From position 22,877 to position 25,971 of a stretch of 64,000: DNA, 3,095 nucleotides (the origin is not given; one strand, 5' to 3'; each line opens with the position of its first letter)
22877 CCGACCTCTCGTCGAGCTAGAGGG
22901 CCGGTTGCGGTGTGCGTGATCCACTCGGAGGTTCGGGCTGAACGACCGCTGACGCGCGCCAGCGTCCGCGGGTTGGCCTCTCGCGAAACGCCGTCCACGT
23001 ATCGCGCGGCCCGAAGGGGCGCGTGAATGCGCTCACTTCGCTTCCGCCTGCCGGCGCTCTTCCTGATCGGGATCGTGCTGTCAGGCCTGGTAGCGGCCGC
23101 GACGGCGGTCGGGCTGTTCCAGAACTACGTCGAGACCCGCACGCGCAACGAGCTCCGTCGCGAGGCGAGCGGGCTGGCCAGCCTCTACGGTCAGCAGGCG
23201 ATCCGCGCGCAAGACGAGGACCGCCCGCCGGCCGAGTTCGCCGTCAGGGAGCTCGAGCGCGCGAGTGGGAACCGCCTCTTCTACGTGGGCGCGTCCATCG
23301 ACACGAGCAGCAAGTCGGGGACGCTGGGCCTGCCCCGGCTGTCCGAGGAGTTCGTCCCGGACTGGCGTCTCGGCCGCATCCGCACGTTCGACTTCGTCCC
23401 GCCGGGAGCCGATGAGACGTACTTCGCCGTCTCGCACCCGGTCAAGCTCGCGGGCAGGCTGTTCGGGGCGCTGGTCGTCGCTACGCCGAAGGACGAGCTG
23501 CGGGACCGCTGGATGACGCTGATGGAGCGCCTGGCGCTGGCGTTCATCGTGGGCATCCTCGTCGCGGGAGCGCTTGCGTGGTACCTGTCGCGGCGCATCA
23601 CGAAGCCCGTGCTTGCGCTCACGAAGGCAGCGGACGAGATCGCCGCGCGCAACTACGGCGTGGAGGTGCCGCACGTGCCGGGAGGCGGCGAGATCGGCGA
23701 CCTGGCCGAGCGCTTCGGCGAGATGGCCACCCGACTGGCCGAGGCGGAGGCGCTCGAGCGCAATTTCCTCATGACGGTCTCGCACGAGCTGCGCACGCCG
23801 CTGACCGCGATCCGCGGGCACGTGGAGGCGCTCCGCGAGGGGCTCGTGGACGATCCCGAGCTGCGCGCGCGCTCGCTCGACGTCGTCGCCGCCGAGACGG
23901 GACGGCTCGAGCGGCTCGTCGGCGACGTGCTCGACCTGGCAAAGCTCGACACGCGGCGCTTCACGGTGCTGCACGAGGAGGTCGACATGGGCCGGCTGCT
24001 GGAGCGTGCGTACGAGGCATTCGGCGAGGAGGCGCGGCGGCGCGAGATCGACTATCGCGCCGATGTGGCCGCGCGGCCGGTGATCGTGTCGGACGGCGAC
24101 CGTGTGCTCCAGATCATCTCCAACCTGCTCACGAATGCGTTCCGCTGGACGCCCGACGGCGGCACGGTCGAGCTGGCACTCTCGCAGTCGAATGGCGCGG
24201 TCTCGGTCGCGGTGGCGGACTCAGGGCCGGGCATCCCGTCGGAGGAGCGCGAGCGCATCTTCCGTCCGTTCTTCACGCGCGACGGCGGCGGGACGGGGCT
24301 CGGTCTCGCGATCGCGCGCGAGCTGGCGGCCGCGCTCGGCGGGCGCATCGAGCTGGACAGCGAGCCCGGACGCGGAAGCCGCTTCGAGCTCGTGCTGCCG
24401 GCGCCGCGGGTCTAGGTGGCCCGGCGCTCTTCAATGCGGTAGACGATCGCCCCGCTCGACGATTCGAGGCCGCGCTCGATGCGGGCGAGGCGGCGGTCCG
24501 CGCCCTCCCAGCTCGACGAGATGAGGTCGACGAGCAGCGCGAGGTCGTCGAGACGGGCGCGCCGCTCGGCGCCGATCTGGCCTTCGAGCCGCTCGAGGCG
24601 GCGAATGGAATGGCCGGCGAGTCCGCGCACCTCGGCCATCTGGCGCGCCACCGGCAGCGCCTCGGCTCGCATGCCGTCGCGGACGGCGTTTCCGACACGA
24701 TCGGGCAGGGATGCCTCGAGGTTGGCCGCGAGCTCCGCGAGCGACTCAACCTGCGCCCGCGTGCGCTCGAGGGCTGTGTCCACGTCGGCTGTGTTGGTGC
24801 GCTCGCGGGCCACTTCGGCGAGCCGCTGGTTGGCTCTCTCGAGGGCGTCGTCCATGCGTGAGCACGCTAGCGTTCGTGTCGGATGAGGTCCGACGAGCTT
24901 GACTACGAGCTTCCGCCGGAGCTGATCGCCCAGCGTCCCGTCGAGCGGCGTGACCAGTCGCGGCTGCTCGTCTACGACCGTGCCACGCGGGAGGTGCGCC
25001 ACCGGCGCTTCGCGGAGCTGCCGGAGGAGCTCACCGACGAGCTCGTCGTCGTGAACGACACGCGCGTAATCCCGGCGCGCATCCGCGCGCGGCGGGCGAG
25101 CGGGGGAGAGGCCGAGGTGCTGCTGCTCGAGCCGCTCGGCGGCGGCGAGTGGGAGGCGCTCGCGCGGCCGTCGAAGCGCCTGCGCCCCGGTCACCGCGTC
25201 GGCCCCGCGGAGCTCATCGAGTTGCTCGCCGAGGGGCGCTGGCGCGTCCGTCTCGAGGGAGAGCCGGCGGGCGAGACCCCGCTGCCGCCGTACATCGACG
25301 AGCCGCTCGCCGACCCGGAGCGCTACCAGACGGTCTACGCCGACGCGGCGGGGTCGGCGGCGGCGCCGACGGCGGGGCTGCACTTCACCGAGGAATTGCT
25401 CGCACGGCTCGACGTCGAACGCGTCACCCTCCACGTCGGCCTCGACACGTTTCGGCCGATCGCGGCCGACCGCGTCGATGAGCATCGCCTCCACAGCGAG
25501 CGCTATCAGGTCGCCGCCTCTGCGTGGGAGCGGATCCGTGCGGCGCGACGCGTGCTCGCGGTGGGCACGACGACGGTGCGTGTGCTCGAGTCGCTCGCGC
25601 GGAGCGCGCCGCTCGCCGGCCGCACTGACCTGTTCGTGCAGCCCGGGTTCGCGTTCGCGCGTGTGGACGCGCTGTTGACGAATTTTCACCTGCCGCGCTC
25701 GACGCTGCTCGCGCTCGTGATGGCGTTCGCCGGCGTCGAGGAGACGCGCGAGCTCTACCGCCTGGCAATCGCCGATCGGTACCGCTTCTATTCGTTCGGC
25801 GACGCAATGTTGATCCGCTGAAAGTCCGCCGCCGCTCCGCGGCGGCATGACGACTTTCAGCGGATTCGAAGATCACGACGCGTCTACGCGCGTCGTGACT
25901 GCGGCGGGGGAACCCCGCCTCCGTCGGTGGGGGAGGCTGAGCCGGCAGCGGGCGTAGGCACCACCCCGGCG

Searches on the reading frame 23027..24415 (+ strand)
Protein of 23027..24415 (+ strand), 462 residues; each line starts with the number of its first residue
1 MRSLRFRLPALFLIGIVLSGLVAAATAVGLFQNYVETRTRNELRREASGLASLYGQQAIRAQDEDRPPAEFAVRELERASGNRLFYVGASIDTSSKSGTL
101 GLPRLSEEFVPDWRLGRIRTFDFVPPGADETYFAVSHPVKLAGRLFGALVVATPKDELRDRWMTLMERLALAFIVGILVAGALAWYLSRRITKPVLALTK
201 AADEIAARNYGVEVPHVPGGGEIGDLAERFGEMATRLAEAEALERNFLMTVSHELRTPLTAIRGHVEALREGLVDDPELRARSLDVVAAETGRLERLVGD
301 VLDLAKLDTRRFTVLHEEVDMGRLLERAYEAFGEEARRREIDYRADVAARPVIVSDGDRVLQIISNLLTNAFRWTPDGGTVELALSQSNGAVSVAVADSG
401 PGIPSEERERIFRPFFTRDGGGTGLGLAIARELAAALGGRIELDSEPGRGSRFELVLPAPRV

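Call 3: search_protein_families(library=pfam, proteins=[window:23027-24415:+])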
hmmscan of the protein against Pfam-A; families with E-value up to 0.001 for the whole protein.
window:23027-24415:+ (462 aa): 4 families
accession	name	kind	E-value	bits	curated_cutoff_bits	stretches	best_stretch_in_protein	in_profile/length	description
PF02518.31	HATPase_c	-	1.5e-29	103.1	26.4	1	356-460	2-110/111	Histidine kinase-, DNA gyrase B-, and HSP90-like ATPase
PF00512.31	HisKA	-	3.8e-20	72.1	26.9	1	245-309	3-65/66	His Kinase A (phospho-acceptor) domain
PF00672.30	HAMP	-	1.9e-13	51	25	1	187-238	2-52/53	HAMP domain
PF13581.12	HATPase_c_2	-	6.7e-06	26.6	27.4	1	360-436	32-111/127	Histidine kinase-like ATPase domain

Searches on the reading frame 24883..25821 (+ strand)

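Call 3: search_protein_families(library=pfam, proteins=[window:24883-25821:+])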
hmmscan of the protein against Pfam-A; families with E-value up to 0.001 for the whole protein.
window:24883-25821:+ (312 aa): 1 family
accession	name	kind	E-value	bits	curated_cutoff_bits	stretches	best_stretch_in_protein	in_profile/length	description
PF02547.20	Queuosine_synth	-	6.4e-108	361.1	25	1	5-311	3-322/322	Queuosine biosynthesis protein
